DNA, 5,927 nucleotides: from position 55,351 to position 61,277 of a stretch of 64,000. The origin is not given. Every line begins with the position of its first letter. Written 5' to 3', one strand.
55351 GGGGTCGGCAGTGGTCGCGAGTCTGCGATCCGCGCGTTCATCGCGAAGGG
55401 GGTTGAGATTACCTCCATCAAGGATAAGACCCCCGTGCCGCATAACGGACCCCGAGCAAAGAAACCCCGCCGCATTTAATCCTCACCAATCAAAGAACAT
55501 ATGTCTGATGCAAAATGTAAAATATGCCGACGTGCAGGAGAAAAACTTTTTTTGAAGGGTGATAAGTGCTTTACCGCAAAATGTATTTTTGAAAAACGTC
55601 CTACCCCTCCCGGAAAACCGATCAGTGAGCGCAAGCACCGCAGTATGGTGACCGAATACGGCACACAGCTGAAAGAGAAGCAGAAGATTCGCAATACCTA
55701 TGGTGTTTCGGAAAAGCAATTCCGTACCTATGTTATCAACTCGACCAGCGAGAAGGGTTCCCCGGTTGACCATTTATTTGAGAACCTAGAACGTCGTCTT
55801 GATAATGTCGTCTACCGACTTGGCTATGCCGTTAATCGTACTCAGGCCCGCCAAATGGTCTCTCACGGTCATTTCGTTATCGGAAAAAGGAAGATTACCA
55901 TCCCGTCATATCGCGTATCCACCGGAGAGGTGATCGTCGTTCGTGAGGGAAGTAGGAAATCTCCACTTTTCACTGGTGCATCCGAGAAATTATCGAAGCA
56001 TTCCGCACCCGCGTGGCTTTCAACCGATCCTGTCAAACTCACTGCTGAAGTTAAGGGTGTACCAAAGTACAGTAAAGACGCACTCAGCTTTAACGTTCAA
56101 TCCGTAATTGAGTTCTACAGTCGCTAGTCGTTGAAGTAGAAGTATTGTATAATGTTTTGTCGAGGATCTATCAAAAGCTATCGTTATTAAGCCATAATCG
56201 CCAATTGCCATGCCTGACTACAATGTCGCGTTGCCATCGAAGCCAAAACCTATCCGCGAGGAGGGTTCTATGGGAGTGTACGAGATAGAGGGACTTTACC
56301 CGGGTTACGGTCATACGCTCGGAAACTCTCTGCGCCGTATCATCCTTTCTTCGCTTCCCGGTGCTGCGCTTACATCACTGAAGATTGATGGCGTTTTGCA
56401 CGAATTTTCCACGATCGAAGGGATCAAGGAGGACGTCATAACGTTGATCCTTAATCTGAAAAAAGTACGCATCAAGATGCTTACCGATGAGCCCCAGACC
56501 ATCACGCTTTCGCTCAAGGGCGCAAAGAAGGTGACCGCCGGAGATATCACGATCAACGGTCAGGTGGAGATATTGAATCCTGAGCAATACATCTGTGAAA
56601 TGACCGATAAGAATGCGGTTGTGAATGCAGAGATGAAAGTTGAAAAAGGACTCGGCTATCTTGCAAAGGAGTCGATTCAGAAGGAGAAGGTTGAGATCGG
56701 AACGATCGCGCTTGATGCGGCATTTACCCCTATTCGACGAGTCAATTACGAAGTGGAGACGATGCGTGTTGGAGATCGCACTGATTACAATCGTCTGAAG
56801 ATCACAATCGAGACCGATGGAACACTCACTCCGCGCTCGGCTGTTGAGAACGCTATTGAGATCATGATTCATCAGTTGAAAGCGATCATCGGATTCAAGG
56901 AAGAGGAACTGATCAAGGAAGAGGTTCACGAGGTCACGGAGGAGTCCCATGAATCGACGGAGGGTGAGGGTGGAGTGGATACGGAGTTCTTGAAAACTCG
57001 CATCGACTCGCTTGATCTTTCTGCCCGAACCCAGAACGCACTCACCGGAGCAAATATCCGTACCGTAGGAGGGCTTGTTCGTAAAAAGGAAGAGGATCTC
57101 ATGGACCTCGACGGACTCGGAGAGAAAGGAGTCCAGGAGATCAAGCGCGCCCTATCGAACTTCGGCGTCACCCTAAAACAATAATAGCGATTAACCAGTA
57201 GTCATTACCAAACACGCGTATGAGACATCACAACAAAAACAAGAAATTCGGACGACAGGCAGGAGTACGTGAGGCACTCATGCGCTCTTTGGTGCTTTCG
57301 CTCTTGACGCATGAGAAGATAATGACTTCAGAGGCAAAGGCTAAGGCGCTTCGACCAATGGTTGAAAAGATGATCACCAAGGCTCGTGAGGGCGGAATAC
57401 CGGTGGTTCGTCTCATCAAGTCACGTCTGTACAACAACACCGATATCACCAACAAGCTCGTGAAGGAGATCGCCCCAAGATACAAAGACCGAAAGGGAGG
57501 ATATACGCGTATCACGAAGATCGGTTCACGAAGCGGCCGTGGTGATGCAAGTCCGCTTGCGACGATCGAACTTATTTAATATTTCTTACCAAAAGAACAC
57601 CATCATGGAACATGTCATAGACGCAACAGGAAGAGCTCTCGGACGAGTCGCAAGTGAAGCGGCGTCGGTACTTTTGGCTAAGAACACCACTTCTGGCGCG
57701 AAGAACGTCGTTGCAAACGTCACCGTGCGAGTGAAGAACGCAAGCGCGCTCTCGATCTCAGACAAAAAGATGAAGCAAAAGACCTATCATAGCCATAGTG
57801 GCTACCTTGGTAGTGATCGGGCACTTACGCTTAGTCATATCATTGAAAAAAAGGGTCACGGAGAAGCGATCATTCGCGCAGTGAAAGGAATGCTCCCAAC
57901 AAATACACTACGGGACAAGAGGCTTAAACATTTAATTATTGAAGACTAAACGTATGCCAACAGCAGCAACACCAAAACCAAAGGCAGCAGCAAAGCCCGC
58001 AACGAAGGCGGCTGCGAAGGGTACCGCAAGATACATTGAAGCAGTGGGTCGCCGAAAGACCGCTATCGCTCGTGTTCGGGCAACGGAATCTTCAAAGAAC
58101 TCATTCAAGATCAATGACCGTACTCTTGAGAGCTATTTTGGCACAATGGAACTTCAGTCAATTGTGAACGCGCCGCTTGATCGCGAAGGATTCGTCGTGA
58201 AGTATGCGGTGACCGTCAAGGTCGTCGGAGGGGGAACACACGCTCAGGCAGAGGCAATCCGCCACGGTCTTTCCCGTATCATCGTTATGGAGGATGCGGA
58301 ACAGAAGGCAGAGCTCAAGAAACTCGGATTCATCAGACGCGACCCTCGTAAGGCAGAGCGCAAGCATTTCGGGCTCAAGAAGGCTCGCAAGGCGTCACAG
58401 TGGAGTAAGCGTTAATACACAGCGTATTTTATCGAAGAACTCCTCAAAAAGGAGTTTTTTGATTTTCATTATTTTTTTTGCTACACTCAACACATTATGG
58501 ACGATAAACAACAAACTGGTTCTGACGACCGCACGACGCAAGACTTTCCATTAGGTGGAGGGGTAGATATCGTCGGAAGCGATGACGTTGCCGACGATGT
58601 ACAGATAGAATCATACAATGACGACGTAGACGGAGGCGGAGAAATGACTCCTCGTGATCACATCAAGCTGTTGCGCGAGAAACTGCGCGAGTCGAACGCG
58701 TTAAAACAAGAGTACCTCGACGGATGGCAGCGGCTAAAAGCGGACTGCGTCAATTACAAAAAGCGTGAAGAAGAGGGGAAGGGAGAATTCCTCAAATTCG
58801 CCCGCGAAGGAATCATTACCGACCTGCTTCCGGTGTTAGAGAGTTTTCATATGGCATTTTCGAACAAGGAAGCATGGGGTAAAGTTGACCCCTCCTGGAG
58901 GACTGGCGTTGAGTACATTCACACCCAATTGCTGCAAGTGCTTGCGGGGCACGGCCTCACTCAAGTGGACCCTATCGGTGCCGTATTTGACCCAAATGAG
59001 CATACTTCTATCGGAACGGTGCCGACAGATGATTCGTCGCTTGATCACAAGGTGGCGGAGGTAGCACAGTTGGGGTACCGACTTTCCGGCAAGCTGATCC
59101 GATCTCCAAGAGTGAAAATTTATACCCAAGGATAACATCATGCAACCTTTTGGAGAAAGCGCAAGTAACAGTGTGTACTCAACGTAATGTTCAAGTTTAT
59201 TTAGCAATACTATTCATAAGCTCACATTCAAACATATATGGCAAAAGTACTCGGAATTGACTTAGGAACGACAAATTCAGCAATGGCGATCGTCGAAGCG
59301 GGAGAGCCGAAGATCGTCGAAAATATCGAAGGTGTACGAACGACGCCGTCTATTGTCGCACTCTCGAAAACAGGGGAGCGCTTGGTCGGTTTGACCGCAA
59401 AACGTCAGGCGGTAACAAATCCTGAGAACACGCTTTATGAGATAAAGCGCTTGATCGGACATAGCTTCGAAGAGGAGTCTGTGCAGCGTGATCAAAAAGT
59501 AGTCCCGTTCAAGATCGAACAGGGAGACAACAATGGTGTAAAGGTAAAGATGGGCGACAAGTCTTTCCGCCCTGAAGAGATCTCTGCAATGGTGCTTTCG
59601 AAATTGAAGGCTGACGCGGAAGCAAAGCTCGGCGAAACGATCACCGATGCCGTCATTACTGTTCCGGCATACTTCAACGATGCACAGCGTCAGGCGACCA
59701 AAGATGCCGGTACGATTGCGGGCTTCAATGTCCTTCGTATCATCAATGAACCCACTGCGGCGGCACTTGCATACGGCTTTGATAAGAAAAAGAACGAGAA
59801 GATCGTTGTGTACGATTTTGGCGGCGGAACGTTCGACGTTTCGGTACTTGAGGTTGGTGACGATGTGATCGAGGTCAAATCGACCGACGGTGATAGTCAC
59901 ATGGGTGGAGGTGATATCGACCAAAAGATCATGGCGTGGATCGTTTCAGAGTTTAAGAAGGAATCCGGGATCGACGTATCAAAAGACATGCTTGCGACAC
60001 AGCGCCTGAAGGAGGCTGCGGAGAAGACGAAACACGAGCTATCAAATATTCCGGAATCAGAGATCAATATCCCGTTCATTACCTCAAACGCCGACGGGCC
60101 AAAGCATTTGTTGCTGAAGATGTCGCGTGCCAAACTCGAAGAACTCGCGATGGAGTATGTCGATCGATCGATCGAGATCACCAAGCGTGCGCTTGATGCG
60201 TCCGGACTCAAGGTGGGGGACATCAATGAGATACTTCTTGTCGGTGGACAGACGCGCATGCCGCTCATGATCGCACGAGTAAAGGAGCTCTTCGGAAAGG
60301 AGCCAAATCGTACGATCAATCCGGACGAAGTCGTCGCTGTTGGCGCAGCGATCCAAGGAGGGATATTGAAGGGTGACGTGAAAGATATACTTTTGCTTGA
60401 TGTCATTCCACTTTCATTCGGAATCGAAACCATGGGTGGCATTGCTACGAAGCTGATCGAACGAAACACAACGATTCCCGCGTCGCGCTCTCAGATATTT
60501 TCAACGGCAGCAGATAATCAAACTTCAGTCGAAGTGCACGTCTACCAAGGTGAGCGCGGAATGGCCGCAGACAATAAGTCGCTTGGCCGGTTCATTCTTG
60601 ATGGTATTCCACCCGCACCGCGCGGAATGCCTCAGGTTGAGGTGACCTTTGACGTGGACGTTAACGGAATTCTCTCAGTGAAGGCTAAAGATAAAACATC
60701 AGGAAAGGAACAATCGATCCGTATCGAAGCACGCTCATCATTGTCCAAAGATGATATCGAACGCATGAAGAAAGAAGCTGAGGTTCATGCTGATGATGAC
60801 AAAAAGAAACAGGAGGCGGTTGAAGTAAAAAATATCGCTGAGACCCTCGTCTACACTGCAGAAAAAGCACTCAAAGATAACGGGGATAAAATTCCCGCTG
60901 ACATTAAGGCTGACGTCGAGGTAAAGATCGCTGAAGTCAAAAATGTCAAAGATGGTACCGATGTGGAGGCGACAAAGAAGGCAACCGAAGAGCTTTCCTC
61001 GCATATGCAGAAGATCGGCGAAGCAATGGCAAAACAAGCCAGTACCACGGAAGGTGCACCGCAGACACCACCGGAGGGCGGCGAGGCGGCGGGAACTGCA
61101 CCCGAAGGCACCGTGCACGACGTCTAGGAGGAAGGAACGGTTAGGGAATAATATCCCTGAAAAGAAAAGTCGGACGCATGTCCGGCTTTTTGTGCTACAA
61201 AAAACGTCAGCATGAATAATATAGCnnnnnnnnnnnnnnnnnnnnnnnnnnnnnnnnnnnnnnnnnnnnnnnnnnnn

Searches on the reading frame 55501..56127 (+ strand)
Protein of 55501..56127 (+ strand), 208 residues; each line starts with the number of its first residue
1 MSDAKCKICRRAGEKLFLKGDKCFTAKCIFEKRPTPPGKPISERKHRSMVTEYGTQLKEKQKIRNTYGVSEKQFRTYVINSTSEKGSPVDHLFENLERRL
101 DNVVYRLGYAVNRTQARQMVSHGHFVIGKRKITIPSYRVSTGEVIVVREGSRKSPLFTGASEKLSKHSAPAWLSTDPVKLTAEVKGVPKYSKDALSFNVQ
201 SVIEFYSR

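Call 38: search_protein_families(library=pfam, proteins=[window:55501-56127:+], max_evalue=0.00001)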
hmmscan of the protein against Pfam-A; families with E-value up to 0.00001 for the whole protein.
window:55501-56127:+ (208 aa): 2 families
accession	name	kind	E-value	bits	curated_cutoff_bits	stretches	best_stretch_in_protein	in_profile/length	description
PF00163.24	Ribosomal_S4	-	4.5e-20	72.6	23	1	3-88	4-86/95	Ribosomal protein S4/S9 N-terminal domain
PF01479.30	S4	-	2e-17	63.1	22.8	1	98-145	1-48/48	S4 domain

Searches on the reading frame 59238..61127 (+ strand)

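Call 38: search_protein_families(library=pfam, proteins=[window:59238-61127:+], max_evalue=0.00001)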
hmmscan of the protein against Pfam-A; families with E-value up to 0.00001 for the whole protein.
window:59238-61127:+ (629 aa): 2 families
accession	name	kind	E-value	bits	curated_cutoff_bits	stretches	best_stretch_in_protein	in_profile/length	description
PF00012.26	HSP70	-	2.1e-245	816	20.6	1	4-598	1-598/599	Hsp70 protein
PF06723.19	MreB_Mbl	-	7.6e-13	48.4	27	1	134-371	92-316/327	MreB/Mbl protein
